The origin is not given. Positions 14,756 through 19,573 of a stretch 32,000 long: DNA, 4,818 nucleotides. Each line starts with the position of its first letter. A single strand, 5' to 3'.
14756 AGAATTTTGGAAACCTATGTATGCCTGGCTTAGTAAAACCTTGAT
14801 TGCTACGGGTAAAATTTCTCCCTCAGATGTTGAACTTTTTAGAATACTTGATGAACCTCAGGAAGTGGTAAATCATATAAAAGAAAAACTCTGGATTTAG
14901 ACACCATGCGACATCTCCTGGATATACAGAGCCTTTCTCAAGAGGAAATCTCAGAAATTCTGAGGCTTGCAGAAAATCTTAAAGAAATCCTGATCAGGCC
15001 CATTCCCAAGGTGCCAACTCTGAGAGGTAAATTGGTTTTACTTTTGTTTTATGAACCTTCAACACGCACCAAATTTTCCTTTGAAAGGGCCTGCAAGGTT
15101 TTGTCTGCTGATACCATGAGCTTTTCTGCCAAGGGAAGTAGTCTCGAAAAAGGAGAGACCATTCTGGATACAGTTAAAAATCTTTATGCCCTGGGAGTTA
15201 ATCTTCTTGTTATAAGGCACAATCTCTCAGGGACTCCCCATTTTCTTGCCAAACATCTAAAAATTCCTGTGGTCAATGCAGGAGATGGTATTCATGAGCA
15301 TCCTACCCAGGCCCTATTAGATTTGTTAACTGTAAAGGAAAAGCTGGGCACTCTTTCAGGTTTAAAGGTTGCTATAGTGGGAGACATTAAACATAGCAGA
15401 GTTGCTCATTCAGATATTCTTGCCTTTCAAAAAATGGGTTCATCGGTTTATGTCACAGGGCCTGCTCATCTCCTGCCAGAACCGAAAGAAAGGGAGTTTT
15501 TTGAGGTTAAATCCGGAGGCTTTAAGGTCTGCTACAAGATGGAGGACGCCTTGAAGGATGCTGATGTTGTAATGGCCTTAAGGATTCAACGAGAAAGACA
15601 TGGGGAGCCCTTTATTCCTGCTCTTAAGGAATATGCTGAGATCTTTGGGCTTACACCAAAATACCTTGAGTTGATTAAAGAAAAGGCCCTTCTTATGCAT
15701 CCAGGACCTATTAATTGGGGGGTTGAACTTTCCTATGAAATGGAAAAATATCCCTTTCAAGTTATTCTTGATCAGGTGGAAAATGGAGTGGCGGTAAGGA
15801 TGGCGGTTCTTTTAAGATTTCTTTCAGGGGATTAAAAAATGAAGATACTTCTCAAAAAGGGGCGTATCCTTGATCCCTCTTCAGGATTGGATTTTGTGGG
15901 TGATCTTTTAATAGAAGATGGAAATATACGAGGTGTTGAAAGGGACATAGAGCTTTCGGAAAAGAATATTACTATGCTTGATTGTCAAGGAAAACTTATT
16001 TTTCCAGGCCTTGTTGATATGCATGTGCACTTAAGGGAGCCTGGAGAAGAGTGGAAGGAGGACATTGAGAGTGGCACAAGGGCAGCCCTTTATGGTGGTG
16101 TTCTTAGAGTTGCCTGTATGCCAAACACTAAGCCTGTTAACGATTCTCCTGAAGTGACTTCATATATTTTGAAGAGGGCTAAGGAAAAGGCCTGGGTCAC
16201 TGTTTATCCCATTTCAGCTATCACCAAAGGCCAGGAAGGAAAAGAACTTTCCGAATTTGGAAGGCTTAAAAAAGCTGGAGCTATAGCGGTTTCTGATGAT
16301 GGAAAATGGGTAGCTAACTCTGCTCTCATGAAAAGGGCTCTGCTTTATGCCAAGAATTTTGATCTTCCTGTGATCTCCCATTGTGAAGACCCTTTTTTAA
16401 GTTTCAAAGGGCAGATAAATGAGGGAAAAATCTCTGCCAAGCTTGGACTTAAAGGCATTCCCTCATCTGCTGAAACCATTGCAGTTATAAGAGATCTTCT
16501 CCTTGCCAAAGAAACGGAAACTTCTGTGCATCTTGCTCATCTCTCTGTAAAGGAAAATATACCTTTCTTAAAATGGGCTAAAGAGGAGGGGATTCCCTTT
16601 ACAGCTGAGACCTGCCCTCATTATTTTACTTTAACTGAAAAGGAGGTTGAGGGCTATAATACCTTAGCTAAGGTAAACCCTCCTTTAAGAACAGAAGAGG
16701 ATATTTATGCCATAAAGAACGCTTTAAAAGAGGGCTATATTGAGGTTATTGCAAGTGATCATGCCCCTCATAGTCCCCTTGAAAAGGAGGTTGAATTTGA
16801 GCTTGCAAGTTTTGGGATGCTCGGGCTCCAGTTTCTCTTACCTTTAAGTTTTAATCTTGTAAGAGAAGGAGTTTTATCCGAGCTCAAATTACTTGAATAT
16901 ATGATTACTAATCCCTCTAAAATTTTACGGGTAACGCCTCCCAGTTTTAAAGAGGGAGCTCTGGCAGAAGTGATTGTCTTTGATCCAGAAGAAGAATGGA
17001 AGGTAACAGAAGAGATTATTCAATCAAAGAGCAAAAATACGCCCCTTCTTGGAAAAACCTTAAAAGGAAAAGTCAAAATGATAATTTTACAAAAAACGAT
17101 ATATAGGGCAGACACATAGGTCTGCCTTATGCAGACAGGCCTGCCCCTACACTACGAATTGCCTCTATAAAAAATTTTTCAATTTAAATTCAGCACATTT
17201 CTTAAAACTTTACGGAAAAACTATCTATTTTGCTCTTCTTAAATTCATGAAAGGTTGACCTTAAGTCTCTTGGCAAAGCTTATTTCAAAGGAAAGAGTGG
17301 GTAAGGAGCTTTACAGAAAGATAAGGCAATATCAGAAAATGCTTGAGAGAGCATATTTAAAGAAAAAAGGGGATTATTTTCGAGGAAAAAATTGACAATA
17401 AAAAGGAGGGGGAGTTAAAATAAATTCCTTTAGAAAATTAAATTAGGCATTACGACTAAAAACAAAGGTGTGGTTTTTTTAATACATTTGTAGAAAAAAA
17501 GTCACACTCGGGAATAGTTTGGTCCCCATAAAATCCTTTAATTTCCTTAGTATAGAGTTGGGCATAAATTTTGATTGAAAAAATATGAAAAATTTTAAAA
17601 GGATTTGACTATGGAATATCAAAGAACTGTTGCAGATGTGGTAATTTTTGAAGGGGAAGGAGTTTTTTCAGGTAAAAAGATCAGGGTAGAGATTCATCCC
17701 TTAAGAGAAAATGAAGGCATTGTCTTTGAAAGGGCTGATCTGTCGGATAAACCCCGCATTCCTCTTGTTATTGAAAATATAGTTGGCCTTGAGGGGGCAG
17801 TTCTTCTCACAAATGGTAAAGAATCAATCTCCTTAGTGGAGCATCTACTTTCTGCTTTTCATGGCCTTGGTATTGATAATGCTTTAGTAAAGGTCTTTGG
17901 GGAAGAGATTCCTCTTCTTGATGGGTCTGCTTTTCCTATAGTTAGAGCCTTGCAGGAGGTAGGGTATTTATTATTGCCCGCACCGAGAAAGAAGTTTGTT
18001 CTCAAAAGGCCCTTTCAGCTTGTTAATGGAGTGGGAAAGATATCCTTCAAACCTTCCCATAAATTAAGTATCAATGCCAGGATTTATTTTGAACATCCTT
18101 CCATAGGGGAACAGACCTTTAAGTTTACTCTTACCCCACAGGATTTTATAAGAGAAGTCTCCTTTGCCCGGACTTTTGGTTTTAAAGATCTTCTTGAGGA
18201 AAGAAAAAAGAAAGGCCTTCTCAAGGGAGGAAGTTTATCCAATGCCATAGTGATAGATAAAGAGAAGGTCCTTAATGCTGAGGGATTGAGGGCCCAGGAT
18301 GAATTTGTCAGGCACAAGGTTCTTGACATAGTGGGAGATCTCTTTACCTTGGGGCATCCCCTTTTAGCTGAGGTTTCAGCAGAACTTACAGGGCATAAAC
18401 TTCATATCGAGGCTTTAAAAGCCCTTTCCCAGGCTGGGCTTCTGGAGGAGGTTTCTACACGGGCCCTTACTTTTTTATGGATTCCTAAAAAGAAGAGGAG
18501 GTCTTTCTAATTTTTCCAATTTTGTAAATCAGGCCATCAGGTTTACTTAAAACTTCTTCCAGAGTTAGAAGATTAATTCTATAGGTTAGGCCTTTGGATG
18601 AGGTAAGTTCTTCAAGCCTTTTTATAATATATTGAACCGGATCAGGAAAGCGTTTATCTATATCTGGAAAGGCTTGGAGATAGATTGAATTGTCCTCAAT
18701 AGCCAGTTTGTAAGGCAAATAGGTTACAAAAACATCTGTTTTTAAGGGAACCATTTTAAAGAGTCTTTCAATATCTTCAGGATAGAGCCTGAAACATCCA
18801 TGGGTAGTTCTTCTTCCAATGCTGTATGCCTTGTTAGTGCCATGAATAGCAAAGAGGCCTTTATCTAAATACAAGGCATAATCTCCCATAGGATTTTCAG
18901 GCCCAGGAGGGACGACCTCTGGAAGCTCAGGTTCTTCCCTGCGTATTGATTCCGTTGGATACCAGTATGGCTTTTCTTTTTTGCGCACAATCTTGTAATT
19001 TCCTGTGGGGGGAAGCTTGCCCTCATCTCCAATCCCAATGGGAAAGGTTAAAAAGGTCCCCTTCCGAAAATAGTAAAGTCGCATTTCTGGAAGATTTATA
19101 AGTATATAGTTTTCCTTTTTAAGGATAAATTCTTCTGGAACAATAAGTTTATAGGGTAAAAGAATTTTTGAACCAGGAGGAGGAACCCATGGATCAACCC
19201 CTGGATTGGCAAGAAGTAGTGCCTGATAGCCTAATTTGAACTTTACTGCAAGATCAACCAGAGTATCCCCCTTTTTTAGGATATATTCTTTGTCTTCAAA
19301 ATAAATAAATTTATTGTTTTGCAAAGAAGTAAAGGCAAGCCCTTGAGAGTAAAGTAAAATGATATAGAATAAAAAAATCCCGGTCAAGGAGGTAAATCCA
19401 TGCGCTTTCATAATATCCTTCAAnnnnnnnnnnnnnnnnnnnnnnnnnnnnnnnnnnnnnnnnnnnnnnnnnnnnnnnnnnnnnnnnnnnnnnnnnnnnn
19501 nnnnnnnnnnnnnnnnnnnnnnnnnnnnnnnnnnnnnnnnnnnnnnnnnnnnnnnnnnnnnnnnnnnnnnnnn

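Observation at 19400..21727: Intact cysteine synthase fused in-frame to a complete CysRS whose ATP-handling signature motifs are degenerate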

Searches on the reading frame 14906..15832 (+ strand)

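Call 36: search_protein_families(library=pfam, proteins=[window:14906-15832:+], max_evalue=0.001)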
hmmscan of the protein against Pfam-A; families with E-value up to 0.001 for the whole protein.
window:14906-15832:+ (309 aa): 2 families
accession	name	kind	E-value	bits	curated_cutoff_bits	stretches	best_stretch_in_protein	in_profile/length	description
PF02729.26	OTCace_N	-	2.7e-43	148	29.9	1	2-145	1-148/148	Aspartate/ornithine carbamoyltransferase, carbamoyl-P binding domain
PF00185.30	OTCace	-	4.4e-27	95.5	29.4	1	152-303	2-155/157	Aspartate/ornithine carbamoyltransferase, Asp/Orn binding domain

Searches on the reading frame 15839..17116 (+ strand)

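Call 36: search_protein_families(library=pfam, proteins=[window:15839-17116:+], max_evalue=0.001)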
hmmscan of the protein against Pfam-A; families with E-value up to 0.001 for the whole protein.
window:15839-17116:+ (426 aa): 3 families
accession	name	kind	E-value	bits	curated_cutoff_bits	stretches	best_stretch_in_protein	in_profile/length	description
PF01979.26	Amidohydro_1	-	2.6e-16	60.2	25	1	54-400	2-333/345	Amidohydrolase family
PF12890.13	DHOase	-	1.9e-14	54.4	21.2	1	51-240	1-142/142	Dihydro-orotase-like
PF07969.17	Amidohydro_3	-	0.00022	21.3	29.7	1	47-86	3-42/472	Amidohydrolase family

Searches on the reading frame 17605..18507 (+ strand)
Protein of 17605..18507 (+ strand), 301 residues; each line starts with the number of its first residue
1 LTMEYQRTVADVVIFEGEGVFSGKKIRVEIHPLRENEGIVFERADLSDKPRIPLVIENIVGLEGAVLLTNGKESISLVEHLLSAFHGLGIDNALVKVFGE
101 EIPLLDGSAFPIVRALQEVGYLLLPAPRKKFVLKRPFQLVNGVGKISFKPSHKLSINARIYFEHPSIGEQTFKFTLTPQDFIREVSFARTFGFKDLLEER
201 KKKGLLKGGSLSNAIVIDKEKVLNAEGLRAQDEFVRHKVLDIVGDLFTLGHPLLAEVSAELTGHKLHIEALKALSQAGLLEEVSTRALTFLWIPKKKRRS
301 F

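Call 36: search_protein_families(library=pfam, proteins=[window:17605-18507:+], max_evalue=0.001)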
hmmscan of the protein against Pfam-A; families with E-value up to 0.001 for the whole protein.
window:17605-18507:+ (301 aa): 1 family
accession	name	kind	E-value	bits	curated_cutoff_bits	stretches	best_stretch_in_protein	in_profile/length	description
PF03331.19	LpxC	-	6.3e-87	291.9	27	1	6-275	1-267/268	UDP-3-O-acyl N-acetylglycosamine deacetylase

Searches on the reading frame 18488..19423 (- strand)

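Call 36: search_protein_families(library=pfam, proteins=[window:18488-19423:-], max_evalue=0.001)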
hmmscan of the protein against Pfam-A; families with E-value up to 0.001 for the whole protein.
window:18488-19423:- (312 aa): 2 families
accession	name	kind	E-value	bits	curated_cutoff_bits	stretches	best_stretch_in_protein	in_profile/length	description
PF03734.19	YkuD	-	4.7e-25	89.3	23.4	1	105-233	2-146/146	L,D-transpeptidase catalytic domain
PF01476.26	LysM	-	5.3e-06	26.7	20.9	1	47-90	1-43/43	LysM domain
